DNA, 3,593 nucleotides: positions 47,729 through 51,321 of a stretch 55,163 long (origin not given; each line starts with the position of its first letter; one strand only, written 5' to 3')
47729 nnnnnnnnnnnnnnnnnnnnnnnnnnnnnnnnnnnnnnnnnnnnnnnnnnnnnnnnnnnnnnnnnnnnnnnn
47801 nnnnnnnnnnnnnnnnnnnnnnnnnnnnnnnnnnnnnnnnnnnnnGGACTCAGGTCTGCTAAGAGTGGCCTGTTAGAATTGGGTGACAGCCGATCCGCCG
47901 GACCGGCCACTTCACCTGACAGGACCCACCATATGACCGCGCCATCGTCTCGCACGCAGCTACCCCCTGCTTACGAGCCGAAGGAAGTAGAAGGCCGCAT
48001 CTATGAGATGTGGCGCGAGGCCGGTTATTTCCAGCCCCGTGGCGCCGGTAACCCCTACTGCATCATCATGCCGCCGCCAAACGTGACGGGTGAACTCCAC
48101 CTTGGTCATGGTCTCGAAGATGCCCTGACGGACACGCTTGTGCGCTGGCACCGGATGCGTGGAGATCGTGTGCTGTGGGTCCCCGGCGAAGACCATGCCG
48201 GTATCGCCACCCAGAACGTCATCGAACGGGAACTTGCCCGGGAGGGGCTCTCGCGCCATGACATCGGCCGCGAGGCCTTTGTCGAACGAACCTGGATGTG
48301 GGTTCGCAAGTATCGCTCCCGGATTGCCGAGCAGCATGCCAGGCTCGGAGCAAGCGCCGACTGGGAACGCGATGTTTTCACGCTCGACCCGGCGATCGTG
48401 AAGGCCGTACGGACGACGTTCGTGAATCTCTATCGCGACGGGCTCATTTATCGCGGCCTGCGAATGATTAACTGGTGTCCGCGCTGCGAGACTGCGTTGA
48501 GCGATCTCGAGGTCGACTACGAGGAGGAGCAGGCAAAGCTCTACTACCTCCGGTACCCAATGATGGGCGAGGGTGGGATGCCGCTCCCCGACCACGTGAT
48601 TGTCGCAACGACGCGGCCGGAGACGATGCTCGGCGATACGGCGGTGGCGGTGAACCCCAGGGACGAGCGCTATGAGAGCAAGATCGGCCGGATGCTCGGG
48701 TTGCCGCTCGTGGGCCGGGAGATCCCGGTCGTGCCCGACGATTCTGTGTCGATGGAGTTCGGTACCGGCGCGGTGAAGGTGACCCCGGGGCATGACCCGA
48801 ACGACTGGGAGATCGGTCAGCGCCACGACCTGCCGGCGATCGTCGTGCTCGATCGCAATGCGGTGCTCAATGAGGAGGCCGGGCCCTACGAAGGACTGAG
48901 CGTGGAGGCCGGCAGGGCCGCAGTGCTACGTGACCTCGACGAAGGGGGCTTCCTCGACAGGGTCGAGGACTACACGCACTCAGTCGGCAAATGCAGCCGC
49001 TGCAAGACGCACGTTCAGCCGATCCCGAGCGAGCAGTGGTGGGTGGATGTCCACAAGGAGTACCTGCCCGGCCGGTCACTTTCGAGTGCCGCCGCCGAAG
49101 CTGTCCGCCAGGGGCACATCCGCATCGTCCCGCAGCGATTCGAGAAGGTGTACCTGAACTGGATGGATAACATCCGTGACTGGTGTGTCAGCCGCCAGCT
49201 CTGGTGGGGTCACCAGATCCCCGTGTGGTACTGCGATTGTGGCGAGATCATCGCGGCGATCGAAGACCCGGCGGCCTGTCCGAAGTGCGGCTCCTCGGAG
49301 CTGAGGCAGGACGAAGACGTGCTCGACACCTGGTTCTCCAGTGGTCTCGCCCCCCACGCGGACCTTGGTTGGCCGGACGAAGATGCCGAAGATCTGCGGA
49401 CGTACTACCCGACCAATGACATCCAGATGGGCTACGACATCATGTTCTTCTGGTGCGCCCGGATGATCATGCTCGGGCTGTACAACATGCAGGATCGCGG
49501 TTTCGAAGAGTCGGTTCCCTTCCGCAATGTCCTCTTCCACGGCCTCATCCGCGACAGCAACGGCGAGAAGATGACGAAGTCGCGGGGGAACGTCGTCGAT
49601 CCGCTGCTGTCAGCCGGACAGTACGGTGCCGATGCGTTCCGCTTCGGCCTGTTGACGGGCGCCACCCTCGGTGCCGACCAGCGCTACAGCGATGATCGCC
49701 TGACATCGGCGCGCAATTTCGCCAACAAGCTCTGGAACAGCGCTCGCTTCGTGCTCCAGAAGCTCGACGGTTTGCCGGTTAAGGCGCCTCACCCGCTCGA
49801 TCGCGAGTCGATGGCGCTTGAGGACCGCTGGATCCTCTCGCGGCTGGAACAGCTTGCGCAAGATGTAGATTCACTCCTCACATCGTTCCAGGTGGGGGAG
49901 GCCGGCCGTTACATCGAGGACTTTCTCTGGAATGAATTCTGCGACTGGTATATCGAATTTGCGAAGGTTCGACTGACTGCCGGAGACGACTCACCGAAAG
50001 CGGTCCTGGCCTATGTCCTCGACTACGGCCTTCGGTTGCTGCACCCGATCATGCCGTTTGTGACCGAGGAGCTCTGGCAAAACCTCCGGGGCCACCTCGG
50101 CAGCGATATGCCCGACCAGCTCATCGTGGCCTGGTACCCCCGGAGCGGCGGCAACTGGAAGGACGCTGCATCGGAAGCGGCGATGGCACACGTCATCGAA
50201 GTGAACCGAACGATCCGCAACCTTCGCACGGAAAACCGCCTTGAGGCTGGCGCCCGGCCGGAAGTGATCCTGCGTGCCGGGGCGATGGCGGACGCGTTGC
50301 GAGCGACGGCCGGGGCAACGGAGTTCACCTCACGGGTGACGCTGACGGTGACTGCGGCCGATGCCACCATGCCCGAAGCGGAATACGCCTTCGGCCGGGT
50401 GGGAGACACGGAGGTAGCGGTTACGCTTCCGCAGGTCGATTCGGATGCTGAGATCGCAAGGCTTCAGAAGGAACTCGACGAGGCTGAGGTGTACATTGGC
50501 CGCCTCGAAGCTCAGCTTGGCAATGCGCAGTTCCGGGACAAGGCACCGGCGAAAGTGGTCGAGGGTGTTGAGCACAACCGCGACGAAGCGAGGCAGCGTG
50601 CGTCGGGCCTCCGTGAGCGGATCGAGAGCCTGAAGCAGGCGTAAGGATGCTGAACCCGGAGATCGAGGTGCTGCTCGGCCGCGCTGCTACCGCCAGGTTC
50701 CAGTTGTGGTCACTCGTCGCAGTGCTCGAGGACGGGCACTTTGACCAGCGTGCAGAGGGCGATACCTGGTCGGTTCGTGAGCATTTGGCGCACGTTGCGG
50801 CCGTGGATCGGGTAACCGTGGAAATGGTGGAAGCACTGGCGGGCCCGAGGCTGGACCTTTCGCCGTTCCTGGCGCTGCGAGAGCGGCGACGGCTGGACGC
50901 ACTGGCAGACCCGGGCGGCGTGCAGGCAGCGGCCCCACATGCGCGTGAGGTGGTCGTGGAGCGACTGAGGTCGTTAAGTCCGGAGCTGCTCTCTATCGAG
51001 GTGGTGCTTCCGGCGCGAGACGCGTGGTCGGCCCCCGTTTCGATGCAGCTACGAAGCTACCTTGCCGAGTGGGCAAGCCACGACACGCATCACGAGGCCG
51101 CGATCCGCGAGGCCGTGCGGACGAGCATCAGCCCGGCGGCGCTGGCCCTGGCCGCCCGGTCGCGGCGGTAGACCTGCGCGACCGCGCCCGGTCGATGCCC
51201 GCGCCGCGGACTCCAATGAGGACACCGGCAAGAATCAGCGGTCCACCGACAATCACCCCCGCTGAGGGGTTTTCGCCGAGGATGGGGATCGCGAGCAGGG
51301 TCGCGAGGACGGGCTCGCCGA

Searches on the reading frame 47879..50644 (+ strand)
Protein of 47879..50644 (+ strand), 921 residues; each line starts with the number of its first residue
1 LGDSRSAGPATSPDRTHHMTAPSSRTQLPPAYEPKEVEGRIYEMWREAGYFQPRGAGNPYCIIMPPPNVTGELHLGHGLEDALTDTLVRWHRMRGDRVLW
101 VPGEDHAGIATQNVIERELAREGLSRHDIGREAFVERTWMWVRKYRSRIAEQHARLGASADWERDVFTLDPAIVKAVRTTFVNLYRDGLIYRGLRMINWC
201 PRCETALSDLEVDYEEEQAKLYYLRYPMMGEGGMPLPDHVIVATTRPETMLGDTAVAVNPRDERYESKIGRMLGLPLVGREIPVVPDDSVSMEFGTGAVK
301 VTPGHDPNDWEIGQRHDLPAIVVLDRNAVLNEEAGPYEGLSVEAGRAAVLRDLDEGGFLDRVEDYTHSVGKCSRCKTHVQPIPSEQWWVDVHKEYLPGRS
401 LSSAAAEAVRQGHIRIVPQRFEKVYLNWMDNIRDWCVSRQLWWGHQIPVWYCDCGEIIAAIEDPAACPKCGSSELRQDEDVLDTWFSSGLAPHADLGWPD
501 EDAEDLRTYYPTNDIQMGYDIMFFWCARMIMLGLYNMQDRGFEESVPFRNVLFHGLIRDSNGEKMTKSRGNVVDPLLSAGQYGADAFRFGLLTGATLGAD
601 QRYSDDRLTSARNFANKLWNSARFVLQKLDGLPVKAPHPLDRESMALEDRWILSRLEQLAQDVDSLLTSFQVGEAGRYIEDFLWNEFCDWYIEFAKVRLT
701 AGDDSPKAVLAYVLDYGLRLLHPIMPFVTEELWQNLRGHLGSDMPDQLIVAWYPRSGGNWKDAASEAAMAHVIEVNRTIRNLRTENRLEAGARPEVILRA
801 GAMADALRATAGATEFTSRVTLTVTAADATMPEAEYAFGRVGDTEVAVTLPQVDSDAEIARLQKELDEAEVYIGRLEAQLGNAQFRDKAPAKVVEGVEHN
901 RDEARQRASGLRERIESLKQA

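Call 4: search_protein_families(library=pfam, proteins=[window:47879-50644:+])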
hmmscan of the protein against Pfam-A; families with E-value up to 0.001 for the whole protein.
window:47879-50644:+ (921 aa): 5 families
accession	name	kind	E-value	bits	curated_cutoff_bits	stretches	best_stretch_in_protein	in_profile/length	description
PF00133.28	tRNA-synt_1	-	5.2e-127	424.5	22.7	1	41-602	2-412/414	tRNA synthetases class I (I, L, M and V)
PF08264.19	Anticodon_1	-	3.2e-35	121.6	25.1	1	649-796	1-146/148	Anticodon-binding domain of tRNA ligase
PF09334.17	tRNA-synt_1g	-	9.6e-19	67.8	20.1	2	66-213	7-136/391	tRNA synthetases class I (M)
PF10458.14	Val_tRNA-synt_C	-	6.7e-13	49.1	25.9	1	854-919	1-66/66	Valyl tRNA synthetase tRNA binding arm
PF13603.12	tRNA-synt_1_2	-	9.4e-09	35.5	25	1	271-327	87-143/185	Leucyl-tRNA synthetase, editing domain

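Call 5: search_protein_families(library=ncbifam, proteins=[window:47879-50644:+])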
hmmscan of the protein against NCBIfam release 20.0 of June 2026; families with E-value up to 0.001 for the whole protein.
window:47879-50644:+ (921 aa): 16 families
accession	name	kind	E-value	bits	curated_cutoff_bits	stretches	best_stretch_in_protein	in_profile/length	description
NF004349.1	PRK05729.1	equivalog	0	1061.8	704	1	31-914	3-859/860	valine--tRNA ligase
NF011492.0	PRK14900.1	equivalog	8.7e-290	964.1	1783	1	24-914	5-889/1044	valine--tRNA ligase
TIGR00422.1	valS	equivalog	3.6e-289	961.6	612.1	1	29-896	2-857/863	valine--tRNA ligase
NF009687.0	PRK13208.1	equivalog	3.1e-167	558.2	738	1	25-793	3-755/801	valine--tRNA ligase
TIGR00392.1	ileS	equivalog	4.4e-114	382.5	621.4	2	284-787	313-837/861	isoleucine--tRNA ligase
NF000540.1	alt_ValS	exception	1.5e-78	264.7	900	1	37-790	9-791/827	valine--tRNA ligase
NF000258.1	MupB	exception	1.8e-59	201.6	1900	3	466-738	498-765/1033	mupirocin-resistant isoleucine--tRNA ligase MupB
NF008957.0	PRK12300.1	subfamily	1.9e-54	185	677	3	34-264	6-242/946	leucine--tRNA ligase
NF040702.1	ileS_w_GNAT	exception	8.2e-54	182.6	1999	3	57-229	46-224/1100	isoleucine--tRNA ligase, N-acetyltransferase domain-containing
TIGR00395.1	leuS_arch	equivalog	4e-53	180.7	648.5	3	36-263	2-235/938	leucine--tRNA ligase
NF000257.1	MupA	exception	2.9e-46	157.7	1900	3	466-784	494-802/1024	mupirocin-resistant isoleucine--tRNA ligase MupA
TIGR00396.1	leuS_bact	equivalog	3.9e-42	144.4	548.4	4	32-212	1-167/843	leucine--tRNA ligase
TIGR00398.1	metG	equivalog_domain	4.2e-23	81.9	336.35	2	548-733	312-498/530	methionine--tRNA ligase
NF008900.0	PRK12267.1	equivalog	6.4e-20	71.2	598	2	481-621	224-358/648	methionine--tRNA ligase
NF001100.0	PRK00133.1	equivalog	5.3e-12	45.1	587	2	67-112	14-59/676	methionine--tRNA ligase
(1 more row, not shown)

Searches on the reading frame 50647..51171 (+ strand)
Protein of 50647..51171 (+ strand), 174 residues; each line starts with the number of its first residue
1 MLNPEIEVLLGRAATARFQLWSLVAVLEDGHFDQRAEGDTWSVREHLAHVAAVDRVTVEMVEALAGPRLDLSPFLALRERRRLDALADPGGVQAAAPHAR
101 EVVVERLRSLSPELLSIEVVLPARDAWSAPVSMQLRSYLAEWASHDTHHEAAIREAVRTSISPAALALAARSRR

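Call 4: search_protein_families(library=pfam, proteins=[window:50647-51171:+])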
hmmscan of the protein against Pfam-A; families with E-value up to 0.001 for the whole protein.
window:50647-51171:+ (174 aa): 2 families
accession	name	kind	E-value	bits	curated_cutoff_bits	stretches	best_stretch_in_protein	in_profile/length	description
PF12867.12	DinB_2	-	1.9e-08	35.2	24.8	1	16-149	5-124/128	DinB superfamily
PF05163.17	DinB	-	6.3e-06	26.7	23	1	12-158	11-143/165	DinB family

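Call 5: search_protein_families(library=ncbifam, proteins=[window:50647-51171:+])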
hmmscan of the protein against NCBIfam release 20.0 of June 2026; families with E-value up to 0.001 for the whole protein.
window:50647-51171:+ (174 aa): 0 families
